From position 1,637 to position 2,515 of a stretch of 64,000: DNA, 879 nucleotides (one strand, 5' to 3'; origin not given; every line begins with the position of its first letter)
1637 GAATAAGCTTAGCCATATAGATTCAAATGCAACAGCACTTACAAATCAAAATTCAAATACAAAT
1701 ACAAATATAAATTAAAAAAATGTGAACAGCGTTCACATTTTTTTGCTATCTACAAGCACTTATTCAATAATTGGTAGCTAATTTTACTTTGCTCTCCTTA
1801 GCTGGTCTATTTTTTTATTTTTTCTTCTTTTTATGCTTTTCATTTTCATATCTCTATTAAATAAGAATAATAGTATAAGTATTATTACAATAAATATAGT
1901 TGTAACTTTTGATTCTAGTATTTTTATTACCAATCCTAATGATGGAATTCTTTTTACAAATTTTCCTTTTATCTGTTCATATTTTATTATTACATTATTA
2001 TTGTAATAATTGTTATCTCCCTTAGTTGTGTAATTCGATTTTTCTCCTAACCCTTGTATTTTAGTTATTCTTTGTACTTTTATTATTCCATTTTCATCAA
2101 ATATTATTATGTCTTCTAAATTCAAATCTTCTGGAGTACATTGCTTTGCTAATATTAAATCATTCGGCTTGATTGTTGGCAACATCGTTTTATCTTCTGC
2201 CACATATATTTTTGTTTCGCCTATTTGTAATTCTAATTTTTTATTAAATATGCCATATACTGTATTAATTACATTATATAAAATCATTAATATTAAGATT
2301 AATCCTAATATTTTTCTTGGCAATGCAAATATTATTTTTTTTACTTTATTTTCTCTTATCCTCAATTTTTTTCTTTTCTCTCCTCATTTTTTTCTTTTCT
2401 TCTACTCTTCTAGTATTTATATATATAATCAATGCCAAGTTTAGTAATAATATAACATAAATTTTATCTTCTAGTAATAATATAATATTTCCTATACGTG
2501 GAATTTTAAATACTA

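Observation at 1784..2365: SipW paralog with catalytic Ser and His replaced (pseudo-signal-peptidase) directly downstream of an intact SipW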

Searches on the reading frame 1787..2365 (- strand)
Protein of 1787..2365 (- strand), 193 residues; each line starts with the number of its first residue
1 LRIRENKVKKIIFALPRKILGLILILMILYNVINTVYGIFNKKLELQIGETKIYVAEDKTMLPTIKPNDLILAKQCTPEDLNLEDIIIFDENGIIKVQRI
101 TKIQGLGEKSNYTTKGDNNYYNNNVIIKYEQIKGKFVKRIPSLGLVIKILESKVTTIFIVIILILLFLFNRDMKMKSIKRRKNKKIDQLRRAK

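Call 4: search_protein_families(library=pfam, proteins=[window:1787-2365:-], max_evalue=1)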
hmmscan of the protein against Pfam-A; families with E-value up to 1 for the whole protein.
window:1787-2365:- (193 aa): 2 families
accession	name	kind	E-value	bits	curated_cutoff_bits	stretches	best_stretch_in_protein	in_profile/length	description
PF19502.5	DUF6036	-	0.0087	16.3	23.6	1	63-135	92-162/164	Nucleotidyltransferase of unknown function (DUF6036)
PF17204.8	Sid-5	-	0.75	10.5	27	0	17-37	16-36/76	Sid-5 family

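Call 5: search_protein_families(library=ncbifam, proteins=[window:1787-2365:-], max_evalue=1)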
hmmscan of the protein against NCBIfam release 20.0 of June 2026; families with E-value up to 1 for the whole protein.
window:1787-2365:- (193 aa): 3 families
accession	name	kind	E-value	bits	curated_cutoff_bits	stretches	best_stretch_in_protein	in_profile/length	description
TIGR02228.1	sigpep_I_arch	equivalog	1.5e-15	57.4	51.85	1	24-169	8-152/158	signal peptidase I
NF046067.1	SigPepSipWBacil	equivalog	7.9e-12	45.1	190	1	45-180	32-171/189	signal peptidase I SipW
TIGR02227.1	sigpep_I_bact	equivalog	1.9e-05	24.6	47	1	52-126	21-96/162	signal peptidase I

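Call 10: find_homologous_proteins(query=window:1787-2365:-, max_evalue=0.001)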
Query window:1787-2365:- (193 aa): 84 proteins with E <= 0.001 among 311 candidates.
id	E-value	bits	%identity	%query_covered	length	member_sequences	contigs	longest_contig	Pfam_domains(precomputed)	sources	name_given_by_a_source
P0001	3.4e-113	394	100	100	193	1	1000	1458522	-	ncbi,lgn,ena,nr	ncbi:MAG: signal peptidase I [Clostridia bacterium]|nr:signal peptidase I [Clostridiales bacterium]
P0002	5.2e-113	393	99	100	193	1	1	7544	-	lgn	-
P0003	5.2e-113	393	99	100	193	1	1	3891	-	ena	-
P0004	5.8e-113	393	99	100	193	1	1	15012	-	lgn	-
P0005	5.8e-113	393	99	100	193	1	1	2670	-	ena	-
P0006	6.9e-113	393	99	100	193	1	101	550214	-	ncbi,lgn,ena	-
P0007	7.1e-113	393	99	100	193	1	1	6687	-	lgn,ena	-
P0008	7.4e-113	392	99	100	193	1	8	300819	-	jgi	jgi:signal peptidase I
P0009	8.1e-113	392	99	100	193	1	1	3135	-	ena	-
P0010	8.3e-113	392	99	100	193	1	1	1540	-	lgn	-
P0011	8.3e-113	392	99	100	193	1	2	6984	-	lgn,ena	-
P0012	9.0e-113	392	99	100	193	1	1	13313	-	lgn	-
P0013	9.9e-113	392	99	100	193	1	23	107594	-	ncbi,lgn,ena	-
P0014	1.1e-112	392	99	100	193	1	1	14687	-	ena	-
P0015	1.1e-112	392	99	100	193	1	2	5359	-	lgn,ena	-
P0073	5.0e-89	315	80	99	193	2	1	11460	-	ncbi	-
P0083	4.4e-12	64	31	78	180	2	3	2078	PF00717.29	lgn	-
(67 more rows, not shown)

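Call 14: find_encoding_contigs(protein=P0073, flank=10000, max_places=3)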
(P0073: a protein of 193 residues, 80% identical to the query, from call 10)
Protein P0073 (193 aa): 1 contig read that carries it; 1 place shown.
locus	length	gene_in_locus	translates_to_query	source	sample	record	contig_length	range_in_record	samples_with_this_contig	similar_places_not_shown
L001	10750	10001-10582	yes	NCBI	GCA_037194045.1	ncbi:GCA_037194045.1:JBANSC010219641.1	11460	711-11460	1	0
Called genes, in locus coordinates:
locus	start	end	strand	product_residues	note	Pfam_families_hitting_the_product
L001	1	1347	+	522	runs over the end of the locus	-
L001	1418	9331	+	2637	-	-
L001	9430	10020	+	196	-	PF00717:Peptidase_S24 (weak)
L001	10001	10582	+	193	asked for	-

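Call 15: find_encoding_contigs(protein=P0083, flank=10000, max_places=3)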
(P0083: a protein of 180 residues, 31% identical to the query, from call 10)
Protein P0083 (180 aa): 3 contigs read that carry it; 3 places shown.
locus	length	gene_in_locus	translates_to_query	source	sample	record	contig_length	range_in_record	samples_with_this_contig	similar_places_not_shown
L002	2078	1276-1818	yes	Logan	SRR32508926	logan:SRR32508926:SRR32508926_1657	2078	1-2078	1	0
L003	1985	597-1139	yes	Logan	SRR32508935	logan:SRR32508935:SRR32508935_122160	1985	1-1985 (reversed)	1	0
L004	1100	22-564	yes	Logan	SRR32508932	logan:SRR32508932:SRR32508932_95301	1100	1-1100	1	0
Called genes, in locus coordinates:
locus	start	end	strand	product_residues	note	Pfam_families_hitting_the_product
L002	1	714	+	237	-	?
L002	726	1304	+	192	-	PF00717:Peptidase_S24 (weak)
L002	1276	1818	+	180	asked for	PF00717:Peptidase_S24 (weak)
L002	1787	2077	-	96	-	?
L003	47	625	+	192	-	PF00717:Peptidase_S24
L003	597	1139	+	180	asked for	PF00717:Peptidase_S24 (weak)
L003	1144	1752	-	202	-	-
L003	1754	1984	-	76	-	?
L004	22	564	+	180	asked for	PF00717:Peptidase_S24 (weak)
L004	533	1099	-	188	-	?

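Call 22: search_protein_representatives(alignment_id=A2)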
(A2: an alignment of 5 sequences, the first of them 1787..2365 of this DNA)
Query: 5 sequences, 193 profile positions. Proteins with E-value up to 0.001 (for the whole library): 10120; up to 1e-10: 937; up to 1e-30: 12. The best 150 are listed.
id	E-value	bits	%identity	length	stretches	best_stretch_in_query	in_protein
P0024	2.2e-97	340.8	-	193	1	1-193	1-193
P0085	3.3e-59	216.3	-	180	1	7-186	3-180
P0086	4.8e-39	150.5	-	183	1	12-184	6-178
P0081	1.2e-38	149.3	-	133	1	1-97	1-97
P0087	1.6e-37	145.5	-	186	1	7-189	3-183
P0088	1.9e-37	145.3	-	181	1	7-185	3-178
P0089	3.1e-34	134.8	-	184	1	7-183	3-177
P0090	2.5e-32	128.6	-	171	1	14-186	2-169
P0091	3.0e-31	125.1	-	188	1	4-183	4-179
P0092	3.5e-31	124.9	-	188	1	1-184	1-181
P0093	3.7e-31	124.8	-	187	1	15-186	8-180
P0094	7.9e-31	123.7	-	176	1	7-186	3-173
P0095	2.5e-30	122.1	-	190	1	1-183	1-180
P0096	2.7e-30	122.0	-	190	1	4-188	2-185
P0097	9.6e-29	116.9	-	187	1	8-186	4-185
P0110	1.1e-25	106.9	-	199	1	9-185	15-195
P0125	1.1e-22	97.1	-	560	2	6-169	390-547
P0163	2.2e-19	86.4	-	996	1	9-188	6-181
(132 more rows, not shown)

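Call 25: find_encoding_contigs(protein=P0088, flank=10000, max_places=2)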
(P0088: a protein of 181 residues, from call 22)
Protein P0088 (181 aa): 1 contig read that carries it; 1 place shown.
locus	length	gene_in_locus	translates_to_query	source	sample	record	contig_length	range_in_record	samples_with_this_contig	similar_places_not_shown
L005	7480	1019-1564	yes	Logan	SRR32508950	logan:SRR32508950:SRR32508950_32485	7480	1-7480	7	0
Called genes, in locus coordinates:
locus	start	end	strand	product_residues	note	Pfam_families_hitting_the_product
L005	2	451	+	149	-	?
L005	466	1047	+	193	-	-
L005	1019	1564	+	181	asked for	-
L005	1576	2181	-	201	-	-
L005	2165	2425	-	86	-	-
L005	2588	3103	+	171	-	-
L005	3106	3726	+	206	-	-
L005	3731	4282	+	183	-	PF00717:Peptidase_S24 (weak)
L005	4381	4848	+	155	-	-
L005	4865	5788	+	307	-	-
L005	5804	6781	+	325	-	-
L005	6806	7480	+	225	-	?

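Call 33: find_related_loci(query=A4, collection=genome_contigs, flank=10000)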
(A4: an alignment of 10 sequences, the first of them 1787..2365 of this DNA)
Query A4 (193 aa) in genome_contigs; peptide patterns used: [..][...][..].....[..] (x = any residue, [..] = any of these).
442 stretches matched a pattern; 310 encode a relative of the query (tblastn E <= 1e-3); the best 80 are kept; 80 distinct loci.
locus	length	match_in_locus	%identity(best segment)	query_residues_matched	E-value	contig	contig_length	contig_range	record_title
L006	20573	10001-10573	77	1-191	5e-91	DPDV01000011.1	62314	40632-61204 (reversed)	MAG TPA_asm: Clostridiales bacterium isolate UBA8271 contig_99, whole genome shotgun sequence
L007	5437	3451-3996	34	5-185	2e-24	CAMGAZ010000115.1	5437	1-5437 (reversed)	MAG: uncultured Clostridium sp. isolate ERR2020034_bin.11_metaWRAP_v1.3_MAG genome assembly, contig: ERZ10552058.2214, w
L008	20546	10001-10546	36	5-185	2e-24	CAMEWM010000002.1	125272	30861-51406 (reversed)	MAG: uncultured Clostridium sp. isolate SRR11489782_bin.39_metaWRAP_v1.3_MAG genome assembly, contig: ERZ11466715.60, wh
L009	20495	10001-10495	33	8-169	2e-23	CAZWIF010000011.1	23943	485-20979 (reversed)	MAG TPA_asm: uncultured Clostridium sp. isolate SRP222994_co1_126 genome assembly, contig: NODE_4201_length_23943_cov_20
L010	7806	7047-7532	32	40-193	7e-21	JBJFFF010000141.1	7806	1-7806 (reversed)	MAG: Clostridia bacterium isolate LOHA05_bin.009 NODE_4564_length_7806_cov_4.459554, whole genome shotgun sequence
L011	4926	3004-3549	34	5-185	2e-20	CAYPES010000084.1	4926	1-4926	MAG TPA_asm: uncultured Clostridium sp. isolate binchicken_co365_232 genome assembly, contig: NODE_14666_length_4926_cov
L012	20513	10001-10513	32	7-181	2e-20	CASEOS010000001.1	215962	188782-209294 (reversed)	uncultured Eubacteriales bacterium isolate A104_L1_330330_idba_bin.79 genome assembly, contig: A104_L1_330330_idba_bin.7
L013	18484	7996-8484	33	4-166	9e-20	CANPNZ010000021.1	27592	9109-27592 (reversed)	MAG TPA_asm: uncultured Clostridium sp. isolate SRR15730523_bin.10_metawrap_v1.3_MAG genome assembly, contig: NODE.990_l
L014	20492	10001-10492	30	19-181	6e-19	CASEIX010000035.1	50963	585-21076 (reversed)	uncultured Eubacteriales bacterium isolate SI.T11.metabat-bins.17 genome assembly, contig: SI.T11.metabat-bins.17.fa_k14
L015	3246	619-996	36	60-184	1e-18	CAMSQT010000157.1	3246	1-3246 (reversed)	MAG TPA_asm: uncultured Clostridium sp. isolate ERR9465714_bin.18_metawrap_v1.3_MAG genome assembly, contig: NODE.11328_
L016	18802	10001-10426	36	52-193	1e-18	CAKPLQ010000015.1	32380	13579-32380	MAG: uncultured Clostridia bacterium isolate REFINED_METABAT215_TOP10_CONTIGS_1500_ASSEMBLY_K77_MERGED__Nepal_MoBio_Fibe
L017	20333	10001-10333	44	60-169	1e-18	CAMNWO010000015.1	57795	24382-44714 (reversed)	MAG: uncultured Clostridium sp. isolate SRR19792994_bin.81_metawrap_v1.3_MAG genome assembly, contig: ERZ12290372_1016,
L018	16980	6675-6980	43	52-153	2e-18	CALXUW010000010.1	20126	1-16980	MAG: uncultured Clostridia bacterium isolate E12__bin58 genome assembly, contig: E12__k127_1269843, whole genome shotgun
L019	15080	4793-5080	44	60-155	4e-18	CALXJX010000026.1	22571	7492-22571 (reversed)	MAG: uncultured Clostridia bacterium isolate BRZ_ES__bin101 genome assembly, contig: BRZ_ES__NODE_3053_length_22571_cov_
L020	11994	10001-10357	41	52-169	8e-18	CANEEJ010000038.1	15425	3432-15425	MAG TPA_asm: uncultured Clostridium sp. isolate SRR19981121_bin.11_metawrap_v1.3_MAG genome assembly, contig: NODE.1709_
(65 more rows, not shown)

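Call 40: predict_structure(alignment_id=A3)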
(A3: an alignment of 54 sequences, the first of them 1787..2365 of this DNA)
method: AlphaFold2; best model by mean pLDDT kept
length: 193 residues; sequences in the alignment: 54
mean_pLDDT: 92.4   pTM: 0.75
mean pLDDT of the five models: 92.4, 91.0, 90.2, 89.3, 88.7
residues with pLDDT >= 90: 146; 70-90: 41; 50-70: 6; < 50: 0
segments of 3 or more residues with pLDDT < 50: none
pLDDT, mean of each block of 10 residues (from residue 1): 79 91 89 81 77 94 96 97 97 95 95 97 97 97 92 89 94 98 98 96
secondary structure, 60 per line:
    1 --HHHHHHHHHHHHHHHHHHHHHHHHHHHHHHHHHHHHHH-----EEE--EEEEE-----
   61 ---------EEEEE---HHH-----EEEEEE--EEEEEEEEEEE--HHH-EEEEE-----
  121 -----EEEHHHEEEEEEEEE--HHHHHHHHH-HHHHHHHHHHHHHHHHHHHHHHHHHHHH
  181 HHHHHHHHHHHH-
elements in order: H3-40 E46-48 E51-55 E70-74 E86-91 E94-104 E111-115 E126-128 E132-140 H143-151 H153-192

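Call 42: fold_search(model_id=the predicted structure, library=pdb)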
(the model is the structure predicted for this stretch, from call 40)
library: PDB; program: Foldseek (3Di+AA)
matches with E <= 10: 845; with E <= 0.001: 5
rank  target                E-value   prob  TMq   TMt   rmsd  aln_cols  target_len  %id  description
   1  7p2q_A                7.6e-05  1.00  0.47  0.60   8.8       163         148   19  Human Signal Peptidase Complex Paralog C (SPC-C) (released 2021-10-06)
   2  7p2p_A                1.3e-04  1.00  0.47  0.59   7.1       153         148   18  Human Signal Peptidase Complex Paralog A (SPC-A) (released 2021-10-06)
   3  4n31_A                2.1e-04  1.00  0.40  0.53   7.4       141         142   14  Structure and activity of Streptococcus pyogenes SipA: a signal peptidase homologue essential for pilus polymerisation (released 2014-08-20)
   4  4n31_B                6.7e-04  1.00  0.38  0.54   6.8       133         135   12  Structure and activity of Streptococcus pyogenes SipA: a signal peptidase homologue essential for pilus polymerisation (released 2014-08-20)
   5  3k2z_B                9.9e-04  1.00  0.37  0.37   4.0       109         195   16  Crystal structure of a LexA protein from Thermotoga maritima (released 2010-10-06)
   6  4wvj_A                1.2e-03  1.00  0.38  0.15   8.6       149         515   14  Crystal structure of the Type-I signal peptidase from Staphylococcus aureus (SpsB) in complex with an inhibitor peptid (released 2015-09-23)
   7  3k2z_A                1.8e-03  1.00  0.38  0.38   3.8       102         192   17  Crystal structure of a LexA protein from Thermotoga maritima (released 2010-10-06)
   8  6a2r_A                1.9e-03  1.00  0.38  0.70   3.5        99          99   16  Mycobacterium tuberculosis LexA C-domain II (released 2019-01-23)
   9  6a2t                  2.3e-03  1.00  0.35  0.65   4.5       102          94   17  Mycobacterium tuberculosis LexA C-domain K197A (released 2019-01-23)
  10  4wvi_A                2.5e-03  1.00  0.38  0.15   8.5       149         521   14  Crystal structure of the Type-I signal peptidase from Staphylococcus aureus (SpsB) in complex with a substrate peptide (released 2015-09-23)
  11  1jhe_A                2.6e-03  1.00  0.32  0.46   4.1        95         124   15  LEXA L89P Q92W E152A K156A MUTANT (released 2001-09-19)
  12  6a2s_A                2.9e-03  1.00  0.37  0.69   2.8        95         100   16  Mycobacterium tuberculosis LexA C-domain S160A (released 2019-01-23)
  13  4wvg_A                2.9e-03  1.00  0.38  0.15   8.3       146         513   15  Crystal structure of the Type-I signal peptidase from Staphylococcus aureus (SpsB). (released 2015-09-23)
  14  4wvh_A                3.9e-03  1.00  0.38  0.15   8.4       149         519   15  Crystal structure of the Type-I signal peptidase from Staphylococcus aureus (SpsB) in complex with a substrate peptide (released 2015-09-23)
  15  1jhf_B                5.2e-03  1.00  0.30  0.48   4.3        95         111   16  LEXA G85D MUTANT (released 2001-09-19)
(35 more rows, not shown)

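Call 43: search_solved_structures(query=window:1787-2365:-, max_evalue=1, show_alignments=2)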
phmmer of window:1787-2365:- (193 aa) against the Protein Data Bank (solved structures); distinct sequences matched with E-value up to 1: 3.
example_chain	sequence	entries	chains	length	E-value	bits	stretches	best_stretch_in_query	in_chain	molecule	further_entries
7p2p_A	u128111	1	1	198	0.023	17.8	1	39-168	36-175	Signal peptidase complex catalytic subunit SEC11A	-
9rjb_A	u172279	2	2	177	0.027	17.6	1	39-168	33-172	Signal peptidase complex catalytic subunit SEC11A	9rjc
7p2q_A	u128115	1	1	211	0.26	14.4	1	33-129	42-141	Signal peptidase complex catalytic subunit SEC11C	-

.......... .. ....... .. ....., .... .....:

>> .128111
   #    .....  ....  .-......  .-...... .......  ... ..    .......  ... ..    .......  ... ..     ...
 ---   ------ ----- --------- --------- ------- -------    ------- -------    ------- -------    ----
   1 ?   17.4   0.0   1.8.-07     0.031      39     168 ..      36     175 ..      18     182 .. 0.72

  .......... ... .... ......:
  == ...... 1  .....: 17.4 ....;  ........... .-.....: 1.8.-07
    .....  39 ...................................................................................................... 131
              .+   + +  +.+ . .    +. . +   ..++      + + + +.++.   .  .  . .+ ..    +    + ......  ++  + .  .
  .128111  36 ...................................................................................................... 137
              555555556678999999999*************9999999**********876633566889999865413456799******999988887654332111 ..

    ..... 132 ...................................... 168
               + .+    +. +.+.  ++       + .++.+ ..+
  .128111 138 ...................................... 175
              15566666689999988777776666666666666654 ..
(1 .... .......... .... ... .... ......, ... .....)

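Call 71: find_encoding_contigs(protein=P0097, flank=10000, max_places=2)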
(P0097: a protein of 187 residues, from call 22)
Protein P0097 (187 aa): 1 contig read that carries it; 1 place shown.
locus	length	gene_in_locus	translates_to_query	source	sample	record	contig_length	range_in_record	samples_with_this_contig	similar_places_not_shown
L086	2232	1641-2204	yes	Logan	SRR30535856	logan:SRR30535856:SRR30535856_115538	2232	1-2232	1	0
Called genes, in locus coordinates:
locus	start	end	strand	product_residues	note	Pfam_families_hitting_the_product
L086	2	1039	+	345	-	?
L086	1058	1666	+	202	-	PF10502:Peptidase_S26 (faint)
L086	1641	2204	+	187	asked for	-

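Call 72: find_encoding_contigs(protein=P0110, flank=10000, max_places=2)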
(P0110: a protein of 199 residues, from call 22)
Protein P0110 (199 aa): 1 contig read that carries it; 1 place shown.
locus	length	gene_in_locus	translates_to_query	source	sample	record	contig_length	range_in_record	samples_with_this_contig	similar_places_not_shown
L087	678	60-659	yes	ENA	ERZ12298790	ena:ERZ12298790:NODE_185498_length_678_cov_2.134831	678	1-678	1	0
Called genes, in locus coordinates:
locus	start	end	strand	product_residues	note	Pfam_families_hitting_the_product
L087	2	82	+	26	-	?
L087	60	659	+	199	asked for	-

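Call 76: find_encoding_contigs(protein=P0001, flank=1000, max_places=5)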
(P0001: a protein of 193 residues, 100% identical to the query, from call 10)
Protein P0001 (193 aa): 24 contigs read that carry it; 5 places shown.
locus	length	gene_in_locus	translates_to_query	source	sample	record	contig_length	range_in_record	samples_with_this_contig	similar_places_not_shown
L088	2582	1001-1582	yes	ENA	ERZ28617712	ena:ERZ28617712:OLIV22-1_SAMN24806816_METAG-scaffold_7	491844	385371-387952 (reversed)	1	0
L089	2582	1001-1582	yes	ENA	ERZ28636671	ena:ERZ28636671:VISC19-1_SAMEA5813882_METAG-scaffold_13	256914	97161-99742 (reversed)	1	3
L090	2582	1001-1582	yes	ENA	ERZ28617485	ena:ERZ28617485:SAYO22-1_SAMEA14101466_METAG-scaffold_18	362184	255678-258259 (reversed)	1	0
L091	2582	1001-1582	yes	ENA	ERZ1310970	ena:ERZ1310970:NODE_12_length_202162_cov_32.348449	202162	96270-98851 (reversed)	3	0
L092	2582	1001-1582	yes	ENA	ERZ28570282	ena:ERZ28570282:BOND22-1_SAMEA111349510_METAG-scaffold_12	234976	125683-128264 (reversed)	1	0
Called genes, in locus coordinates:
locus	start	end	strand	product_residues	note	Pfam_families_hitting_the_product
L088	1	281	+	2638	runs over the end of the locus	-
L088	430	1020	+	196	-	PF00717:Peptidase_S24 (weak)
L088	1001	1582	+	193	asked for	-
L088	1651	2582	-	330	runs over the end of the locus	-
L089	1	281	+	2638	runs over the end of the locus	-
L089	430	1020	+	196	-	PF00717:Peptidase_S24 (weak)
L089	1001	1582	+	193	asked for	-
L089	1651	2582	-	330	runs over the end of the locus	-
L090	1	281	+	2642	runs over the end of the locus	-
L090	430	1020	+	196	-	PF00717:Peptidase_S24 (weak)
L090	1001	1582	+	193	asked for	-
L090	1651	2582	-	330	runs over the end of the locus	-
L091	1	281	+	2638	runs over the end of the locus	-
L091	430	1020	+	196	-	PF00717:Peptidase_S24 (weak)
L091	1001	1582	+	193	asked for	-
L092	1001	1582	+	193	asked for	-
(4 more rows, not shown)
